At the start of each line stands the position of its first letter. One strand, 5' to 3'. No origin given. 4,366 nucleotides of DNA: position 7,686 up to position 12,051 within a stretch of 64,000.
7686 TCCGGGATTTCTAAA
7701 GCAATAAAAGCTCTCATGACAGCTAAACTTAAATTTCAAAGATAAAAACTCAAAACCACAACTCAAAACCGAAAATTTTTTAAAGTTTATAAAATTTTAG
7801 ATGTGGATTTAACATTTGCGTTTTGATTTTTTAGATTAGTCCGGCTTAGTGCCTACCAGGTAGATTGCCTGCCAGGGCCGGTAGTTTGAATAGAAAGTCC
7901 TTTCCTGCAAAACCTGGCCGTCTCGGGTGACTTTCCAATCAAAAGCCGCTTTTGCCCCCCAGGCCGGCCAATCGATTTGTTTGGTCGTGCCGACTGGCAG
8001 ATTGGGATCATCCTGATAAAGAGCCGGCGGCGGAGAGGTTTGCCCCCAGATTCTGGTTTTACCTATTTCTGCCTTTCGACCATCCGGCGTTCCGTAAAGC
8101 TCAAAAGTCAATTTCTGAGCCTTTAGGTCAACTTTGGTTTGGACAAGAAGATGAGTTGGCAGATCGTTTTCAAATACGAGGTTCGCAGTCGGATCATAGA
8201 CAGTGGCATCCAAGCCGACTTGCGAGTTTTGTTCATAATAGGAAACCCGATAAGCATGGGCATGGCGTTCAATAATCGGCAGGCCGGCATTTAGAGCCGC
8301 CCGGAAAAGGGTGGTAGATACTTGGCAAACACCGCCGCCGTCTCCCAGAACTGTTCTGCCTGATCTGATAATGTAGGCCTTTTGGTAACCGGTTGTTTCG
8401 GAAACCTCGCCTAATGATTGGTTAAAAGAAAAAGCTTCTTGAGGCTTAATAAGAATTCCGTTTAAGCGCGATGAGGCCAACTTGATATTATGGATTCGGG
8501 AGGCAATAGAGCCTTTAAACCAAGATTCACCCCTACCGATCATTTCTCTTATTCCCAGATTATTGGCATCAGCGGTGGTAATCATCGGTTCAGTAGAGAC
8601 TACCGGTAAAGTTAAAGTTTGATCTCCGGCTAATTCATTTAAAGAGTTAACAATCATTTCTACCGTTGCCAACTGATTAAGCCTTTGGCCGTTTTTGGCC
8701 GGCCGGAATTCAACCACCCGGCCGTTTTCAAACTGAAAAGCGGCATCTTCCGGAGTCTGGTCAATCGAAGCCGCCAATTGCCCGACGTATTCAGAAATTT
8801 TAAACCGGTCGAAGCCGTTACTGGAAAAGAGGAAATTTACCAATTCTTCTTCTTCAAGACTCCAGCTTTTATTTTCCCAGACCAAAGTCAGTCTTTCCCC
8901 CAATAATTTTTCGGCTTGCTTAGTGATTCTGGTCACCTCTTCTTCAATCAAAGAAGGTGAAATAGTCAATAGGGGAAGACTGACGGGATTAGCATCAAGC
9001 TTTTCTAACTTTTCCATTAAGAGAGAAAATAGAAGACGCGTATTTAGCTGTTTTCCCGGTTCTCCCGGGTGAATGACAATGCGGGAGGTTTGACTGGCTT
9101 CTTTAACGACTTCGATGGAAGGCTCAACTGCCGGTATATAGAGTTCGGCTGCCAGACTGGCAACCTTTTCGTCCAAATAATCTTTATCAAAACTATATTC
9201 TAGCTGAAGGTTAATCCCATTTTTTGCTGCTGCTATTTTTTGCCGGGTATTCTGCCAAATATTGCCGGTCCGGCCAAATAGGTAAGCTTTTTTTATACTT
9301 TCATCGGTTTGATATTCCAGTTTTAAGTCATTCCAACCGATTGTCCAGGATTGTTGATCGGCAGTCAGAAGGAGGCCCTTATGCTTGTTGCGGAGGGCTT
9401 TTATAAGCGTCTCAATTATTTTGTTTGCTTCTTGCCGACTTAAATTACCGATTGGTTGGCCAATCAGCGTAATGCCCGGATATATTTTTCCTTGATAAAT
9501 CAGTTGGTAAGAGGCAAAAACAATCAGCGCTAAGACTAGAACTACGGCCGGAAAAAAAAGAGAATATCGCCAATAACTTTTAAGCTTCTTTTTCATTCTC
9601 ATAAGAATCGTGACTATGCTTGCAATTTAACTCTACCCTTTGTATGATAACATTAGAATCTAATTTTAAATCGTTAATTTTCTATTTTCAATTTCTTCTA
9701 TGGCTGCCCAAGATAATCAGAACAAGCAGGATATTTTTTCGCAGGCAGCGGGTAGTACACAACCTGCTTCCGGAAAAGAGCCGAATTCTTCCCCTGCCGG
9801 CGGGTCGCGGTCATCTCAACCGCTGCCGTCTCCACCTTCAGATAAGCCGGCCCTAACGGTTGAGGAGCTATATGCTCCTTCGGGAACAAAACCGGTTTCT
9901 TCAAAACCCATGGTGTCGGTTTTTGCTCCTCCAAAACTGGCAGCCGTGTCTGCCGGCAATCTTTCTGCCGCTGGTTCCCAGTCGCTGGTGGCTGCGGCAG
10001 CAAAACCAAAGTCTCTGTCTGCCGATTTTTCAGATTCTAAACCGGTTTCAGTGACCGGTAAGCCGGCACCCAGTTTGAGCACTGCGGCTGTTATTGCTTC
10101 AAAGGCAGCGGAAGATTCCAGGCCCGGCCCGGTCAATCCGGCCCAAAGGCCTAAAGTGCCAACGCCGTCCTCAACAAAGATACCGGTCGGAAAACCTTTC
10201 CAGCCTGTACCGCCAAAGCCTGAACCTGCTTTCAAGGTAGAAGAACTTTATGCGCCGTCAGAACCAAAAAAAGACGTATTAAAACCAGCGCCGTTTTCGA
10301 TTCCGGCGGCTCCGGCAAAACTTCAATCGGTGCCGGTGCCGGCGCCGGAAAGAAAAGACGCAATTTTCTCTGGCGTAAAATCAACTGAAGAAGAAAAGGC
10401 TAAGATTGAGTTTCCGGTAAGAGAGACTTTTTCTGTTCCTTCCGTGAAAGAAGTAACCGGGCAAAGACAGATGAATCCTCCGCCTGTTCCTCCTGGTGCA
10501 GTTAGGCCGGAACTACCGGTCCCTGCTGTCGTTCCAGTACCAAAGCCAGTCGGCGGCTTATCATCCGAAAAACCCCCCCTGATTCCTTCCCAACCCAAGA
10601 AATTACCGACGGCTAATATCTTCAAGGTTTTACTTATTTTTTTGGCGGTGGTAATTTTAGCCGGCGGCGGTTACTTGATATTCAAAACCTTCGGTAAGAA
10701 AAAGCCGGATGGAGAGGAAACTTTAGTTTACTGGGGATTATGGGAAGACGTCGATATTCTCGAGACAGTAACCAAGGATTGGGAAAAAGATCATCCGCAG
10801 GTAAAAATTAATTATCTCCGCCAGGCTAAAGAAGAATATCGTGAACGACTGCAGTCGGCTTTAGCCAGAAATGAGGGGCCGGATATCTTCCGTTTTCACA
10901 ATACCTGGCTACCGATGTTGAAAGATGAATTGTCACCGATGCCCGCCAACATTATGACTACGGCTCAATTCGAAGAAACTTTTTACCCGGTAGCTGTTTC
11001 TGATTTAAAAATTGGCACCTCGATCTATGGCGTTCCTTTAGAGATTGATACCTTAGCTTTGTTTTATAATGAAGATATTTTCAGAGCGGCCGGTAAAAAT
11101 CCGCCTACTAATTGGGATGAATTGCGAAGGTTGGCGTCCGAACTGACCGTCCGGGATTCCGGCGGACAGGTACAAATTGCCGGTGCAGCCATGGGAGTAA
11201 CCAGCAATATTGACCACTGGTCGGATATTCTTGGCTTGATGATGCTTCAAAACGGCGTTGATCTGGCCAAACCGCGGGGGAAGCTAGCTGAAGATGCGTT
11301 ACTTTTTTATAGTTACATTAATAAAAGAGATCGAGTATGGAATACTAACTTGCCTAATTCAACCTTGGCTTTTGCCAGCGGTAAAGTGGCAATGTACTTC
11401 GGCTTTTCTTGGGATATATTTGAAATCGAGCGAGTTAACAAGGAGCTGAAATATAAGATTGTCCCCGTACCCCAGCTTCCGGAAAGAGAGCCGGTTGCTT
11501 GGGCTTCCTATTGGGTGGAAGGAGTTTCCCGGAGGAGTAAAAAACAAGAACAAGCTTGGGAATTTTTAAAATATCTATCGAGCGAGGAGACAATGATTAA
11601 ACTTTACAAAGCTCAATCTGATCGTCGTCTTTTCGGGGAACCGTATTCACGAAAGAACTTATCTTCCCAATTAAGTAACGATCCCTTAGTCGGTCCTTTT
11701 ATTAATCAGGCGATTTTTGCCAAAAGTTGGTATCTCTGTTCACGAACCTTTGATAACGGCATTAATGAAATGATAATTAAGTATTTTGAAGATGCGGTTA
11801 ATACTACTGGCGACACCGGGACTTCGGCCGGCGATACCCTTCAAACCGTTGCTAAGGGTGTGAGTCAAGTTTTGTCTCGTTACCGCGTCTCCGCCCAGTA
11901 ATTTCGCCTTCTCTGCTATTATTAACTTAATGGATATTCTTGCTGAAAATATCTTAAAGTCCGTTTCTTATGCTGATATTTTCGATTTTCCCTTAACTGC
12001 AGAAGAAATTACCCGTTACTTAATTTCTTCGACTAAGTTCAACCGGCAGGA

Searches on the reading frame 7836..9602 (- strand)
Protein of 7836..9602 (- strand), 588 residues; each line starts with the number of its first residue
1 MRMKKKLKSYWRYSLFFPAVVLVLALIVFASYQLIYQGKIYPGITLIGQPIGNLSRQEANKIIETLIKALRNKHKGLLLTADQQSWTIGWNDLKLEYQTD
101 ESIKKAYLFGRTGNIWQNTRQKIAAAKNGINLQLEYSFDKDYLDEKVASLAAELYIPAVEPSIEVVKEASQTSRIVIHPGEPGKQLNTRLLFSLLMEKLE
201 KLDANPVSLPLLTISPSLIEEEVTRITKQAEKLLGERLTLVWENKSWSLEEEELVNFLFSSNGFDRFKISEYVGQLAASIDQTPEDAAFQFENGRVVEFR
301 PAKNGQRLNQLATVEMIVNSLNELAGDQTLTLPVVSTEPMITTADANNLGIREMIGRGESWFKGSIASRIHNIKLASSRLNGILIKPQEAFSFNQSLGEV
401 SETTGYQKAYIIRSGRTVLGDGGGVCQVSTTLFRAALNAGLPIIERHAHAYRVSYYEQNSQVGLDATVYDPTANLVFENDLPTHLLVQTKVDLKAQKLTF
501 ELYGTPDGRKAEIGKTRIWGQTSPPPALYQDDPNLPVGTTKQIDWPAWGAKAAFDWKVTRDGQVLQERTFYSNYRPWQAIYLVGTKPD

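Call 90: search_protein_families(library=pfam, proteins=[window:7836-9602:-], max_evalue=0.0001)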
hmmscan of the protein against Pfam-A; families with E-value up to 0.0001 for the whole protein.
window:7836-9602:- (588 aa): 2 families
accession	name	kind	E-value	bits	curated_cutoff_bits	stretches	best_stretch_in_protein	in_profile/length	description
PF04294.18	VanW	-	2.8e-41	140.5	27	1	369-503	2-130/130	VanW like protein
PF12229.13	PG_binding_4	-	1.2e-27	96.9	22.1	2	86-203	1-112/117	Putative peptidoglycan binding domain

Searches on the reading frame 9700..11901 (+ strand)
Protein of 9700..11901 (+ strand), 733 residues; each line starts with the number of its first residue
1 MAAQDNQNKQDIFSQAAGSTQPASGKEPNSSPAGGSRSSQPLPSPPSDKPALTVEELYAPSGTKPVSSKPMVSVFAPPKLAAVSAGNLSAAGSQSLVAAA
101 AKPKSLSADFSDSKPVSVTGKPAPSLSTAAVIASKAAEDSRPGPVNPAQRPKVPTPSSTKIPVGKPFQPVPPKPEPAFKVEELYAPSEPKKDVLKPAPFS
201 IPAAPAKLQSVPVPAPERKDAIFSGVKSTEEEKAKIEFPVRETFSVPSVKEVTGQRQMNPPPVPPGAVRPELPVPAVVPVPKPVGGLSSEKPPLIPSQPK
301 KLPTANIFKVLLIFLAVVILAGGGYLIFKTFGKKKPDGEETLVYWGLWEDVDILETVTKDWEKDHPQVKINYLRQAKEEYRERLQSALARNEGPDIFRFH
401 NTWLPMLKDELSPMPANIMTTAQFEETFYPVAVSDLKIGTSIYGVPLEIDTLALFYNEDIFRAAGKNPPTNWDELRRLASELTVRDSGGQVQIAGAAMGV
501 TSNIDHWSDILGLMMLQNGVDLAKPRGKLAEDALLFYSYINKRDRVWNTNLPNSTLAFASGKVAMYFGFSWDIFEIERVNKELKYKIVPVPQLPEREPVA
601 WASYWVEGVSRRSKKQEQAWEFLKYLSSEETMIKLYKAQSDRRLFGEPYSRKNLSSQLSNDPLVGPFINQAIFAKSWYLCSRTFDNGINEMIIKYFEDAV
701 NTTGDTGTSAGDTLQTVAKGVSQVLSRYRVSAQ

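Call 90: search_protein_families(library=pfam, proteins=[window:9700-11901:+], max_evalue=0.0001)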
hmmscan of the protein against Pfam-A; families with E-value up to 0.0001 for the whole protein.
window:9700-11901:+ (733 aa): 2 families
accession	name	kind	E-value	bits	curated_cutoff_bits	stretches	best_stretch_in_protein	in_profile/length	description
PF01547.30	SBP_bac_1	-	3.3e-31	109.9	26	1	356-631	12-305/307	Bacterial extracellular solute-binding protein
PF13416.11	SBP_bac_8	-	1.2e-29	104.4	27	1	358-640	3-257/279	Bacterial extracellular solute-binding protein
